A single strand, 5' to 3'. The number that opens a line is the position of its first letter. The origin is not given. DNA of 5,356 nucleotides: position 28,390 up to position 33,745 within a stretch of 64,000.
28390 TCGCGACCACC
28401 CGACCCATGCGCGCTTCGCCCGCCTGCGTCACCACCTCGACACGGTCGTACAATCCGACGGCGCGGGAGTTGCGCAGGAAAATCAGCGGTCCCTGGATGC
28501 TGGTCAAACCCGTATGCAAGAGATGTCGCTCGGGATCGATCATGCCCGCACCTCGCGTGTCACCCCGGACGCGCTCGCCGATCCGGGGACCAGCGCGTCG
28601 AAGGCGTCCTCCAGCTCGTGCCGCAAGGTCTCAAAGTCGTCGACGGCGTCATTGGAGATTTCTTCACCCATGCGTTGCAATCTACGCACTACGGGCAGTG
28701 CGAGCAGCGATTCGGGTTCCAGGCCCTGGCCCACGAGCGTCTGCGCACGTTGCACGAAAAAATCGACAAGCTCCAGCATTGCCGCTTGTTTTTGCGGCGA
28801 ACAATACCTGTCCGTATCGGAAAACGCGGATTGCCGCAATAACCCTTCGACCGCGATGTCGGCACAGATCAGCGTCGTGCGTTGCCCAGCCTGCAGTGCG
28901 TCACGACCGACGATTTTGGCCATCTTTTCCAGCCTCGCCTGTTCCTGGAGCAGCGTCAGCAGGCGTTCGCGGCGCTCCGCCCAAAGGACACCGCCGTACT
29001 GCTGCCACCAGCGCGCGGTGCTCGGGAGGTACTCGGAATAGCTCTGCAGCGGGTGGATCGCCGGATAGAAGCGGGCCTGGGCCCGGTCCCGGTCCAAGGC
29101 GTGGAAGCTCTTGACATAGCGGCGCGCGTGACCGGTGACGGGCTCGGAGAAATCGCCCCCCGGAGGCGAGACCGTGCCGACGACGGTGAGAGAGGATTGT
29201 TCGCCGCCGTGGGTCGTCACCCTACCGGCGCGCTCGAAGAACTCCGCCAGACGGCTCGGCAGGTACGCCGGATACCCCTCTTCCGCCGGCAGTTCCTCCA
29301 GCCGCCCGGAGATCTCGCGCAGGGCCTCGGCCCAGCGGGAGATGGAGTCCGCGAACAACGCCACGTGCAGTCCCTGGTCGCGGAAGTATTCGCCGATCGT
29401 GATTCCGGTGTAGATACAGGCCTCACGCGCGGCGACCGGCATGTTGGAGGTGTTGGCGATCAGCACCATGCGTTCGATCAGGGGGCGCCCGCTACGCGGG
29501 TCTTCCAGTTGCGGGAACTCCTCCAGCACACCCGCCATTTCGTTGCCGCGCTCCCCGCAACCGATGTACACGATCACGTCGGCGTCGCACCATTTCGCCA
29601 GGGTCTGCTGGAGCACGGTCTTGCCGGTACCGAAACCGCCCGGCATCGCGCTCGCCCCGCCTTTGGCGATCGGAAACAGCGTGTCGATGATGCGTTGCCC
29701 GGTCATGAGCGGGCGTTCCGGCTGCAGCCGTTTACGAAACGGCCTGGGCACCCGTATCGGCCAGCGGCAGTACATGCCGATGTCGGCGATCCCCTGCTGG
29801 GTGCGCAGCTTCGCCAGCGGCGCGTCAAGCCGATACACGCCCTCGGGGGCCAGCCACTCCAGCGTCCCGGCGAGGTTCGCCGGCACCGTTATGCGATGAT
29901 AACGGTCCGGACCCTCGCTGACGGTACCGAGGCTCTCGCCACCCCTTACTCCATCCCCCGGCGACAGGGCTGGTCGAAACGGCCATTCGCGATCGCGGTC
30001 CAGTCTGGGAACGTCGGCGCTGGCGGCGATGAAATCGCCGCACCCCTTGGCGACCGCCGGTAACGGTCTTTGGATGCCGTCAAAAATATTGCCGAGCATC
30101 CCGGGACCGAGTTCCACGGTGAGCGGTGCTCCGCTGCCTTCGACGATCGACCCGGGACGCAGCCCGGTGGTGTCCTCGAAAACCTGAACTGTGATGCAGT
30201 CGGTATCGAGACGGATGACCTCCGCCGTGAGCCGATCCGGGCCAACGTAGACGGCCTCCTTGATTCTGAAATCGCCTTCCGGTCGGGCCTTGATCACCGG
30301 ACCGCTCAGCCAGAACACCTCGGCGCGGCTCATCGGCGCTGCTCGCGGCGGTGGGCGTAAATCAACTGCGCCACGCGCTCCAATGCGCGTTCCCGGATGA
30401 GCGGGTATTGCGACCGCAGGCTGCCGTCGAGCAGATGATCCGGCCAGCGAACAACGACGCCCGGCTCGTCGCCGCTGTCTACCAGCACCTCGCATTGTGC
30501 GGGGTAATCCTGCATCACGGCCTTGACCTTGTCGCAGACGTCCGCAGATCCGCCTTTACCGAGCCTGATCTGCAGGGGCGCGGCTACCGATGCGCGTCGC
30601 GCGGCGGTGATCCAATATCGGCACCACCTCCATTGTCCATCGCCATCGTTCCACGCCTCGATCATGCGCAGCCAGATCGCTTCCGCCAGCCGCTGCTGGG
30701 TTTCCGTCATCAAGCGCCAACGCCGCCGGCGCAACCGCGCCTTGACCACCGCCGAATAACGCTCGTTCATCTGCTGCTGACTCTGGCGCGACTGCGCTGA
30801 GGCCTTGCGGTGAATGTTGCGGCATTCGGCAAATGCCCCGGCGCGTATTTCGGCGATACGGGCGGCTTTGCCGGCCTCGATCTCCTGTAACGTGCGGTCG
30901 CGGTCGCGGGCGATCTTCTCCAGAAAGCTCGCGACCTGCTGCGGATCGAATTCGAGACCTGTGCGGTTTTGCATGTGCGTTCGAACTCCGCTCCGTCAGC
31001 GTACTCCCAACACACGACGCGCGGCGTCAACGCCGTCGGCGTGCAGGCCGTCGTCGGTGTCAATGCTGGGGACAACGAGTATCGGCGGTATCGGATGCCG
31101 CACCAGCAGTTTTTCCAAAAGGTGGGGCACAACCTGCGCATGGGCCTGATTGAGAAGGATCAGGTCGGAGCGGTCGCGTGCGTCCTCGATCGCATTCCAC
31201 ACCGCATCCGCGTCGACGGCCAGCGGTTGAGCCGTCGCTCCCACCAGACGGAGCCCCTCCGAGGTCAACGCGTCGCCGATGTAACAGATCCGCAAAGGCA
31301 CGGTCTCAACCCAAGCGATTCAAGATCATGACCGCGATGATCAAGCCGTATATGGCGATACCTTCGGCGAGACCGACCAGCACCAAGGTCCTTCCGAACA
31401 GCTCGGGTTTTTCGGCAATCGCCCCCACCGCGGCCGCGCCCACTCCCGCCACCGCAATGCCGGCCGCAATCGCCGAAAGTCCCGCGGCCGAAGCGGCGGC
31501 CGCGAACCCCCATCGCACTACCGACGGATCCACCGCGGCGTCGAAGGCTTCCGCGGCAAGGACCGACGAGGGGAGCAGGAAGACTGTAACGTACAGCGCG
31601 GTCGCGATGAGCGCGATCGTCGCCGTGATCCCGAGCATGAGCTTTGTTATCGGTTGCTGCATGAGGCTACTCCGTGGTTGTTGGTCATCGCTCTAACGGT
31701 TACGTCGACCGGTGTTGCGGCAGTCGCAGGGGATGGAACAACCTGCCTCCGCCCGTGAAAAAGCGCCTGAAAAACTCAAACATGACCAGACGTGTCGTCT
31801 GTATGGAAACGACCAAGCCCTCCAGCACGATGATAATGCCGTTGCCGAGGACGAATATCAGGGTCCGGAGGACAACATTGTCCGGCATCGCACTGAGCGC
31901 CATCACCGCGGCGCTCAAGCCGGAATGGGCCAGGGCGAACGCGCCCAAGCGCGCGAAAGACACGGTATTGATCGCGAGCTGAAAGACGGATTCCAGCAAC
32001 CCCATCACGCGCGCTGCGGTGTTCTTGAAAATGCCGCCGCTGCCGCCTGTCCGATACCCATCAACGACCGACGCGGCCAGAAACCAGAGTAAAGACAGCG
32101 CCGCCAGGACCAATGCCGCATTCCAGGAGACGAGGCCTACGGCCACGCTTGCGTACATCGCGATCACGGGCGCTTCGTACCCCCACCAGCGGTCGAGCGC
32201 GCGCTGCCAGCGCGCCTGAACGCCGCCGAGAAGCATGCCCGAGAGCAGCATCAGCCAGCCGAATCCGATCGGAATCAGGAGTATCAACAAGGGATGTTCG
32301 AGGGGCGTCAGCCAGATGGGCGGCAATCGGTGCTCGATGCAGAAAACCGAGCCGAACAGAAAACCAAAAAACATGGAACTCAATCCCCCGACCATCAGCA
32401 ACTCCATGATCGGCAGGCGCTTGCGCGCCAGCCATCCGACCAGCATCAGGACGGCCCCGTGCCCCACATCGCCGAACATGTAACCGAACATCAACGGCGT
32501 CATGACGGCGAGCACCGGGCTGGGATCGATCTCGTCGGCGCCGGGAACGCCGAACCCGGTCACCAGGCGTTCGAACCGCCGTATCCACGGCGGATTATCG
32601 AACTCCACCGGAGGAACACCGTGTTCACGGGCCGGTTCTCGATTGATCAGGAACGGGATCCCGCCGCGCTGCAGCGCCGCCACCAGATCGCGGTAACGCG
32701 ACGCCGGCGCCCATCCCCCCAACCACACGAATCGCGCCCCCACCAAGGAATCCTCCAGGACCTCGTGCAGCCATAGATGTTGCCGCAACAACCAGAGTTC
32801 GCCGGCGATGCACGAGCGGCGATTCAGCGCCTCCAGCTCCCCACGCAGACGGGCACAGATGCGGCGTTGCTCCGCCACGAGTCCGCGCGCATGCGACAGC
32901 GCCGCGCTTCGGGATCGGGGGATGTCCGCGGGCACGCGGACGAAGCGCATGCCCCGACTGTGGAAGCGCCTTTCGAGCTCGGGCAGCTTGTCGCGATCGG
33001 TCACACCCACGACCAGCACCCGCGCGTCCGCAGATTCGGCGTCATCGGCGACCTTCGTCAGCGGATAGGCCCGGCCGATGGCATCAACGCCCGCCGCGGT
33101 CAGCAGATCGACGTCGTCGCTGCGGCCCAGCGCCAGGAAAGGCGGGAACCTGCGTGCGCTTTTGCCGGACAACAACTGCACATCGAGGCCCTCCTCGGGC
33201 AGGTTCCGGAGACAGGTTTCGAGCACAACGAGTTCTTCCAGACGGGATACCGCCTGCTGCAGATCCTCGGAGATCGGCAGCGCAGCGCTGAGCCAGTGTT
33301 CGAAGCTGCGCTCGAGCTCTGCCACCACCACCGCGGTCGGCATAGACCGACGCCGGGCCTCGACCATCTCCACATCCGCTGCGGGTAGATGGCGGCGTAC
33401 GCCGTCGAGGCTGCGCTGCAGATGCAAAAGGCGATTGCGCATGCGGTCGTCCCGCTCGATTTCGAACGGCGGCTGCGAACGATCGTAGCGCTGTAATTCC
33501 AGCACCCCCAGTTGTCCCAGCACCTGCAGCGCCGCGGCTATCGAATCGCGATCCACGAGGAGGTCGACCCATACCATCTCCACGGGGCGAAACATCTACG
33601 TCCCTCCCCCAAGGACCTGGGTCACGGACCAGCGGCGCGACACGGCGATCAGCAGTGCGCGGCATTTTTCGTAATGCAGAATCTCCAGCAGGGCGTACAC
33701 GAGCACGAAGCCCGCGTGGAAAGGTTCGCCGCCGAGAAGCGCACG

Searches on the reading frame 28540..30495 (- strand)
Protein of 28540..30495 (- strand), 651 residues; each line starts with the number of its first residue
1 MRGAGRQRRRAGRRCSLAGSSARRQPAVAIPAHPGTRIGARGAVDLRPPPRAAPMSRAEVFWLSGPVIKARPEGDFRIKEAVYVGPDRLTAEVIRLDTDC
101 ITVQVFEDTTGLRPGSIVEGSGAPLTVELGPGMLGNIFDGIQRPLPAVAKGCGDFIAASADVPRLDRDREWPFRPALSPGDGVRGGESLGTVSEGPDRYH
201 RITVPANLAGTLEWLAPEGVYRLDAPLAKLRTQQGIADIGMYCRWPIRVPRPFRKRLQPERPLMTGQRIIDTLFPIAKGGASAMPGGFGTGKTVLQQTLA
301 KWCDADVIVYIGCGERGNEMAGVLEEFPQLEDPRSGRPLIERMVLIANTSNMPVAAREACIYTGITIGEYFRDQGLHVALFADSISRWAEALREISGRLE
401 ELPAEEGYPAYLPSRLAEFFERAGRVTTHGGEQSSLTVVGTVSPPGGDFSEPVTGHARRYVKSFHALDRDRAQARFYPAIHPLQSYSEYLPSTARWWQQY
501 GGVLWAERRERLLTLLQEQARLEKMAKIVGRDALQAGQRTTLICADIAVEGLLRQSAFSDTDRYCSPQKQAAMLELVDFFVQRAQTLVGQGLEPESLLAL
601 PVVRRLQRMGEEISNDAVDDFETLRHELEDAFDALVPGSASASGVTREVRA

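Call 76: search_protein_families(library=pfam, proteins=[window:28540-30495:-], max_evalue=0.00001)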
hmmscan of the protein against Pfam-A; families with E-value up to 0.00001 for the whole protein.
window:28540-30495:- (651 aa): 4 families
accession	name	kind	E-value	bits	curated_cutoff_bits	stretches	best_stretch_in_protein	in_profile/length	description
PF00006.31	ATP-synt_ab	-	1.4e-70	237.7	29.5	1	266-487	1-213/213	ATP synthase alpha/beta family, nucleotide-binding domain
PF16886.11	ATP-synt_ab_Xtn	-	1.6e-21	76.3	25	1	162-248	1-88/88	ATPsynthase alpha/beta subunit barrel-sandwich domain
PF22919.1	ATP-synt_VA_C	-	3.2e-14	53.2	24.7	1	496-591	3-95/101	C-terminal domain of V and A type ATP synthase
PF02874.29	ATP-synt_ab_N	-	1.8e-09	38.4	20.9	1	64-122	5-69/69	ATP synthase alpha/beta family, beta-barrel domain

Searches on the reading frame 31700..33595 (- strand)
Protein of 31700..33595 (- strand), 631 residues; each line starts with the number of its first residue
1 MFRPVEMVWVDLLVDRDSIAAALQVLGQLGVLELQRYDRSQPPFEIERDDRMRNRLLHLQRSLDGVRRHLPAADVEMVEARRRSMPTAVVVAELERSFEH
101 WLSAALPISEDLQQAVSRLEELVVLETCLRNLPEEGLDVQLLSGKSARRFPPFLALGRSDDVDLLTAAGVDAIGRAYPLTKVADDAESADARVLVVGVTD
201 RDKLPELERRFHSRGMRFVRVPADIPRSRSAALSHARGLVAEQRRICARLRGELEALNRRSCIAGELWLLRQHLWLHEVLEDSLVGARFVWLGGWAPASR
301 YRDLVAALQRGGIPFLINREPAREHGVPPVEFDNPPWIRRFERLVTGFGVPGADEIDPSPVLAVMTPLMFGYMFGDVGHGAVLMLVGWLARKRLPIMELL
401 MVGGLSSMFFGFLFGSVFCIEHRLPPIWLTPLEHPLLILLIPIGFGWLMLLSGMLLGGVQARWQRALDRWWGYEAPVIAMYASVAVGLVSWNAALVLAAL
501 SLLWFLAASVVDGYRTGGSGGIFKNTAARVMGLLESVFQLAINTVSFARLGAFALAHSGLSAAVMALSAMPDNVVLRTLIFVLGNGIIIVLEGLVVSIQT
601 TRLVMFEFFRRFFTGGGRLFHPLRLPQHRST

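Call 76: search_protein_families(library=pfam, proteins=[window:31700-33595:-], max_evalue=0.00001)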
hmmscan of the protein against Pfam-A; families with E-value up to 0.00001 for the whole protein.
window:31700-33595:- (631 aa): 1 family
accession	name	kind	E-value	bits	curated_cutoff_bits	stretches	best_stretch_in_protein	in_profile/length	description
PF01496.24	V_ATPase_I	-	1.5e-19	69.9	30.7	2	293-389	312-412/815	V-type ATPase 116kDa subunit family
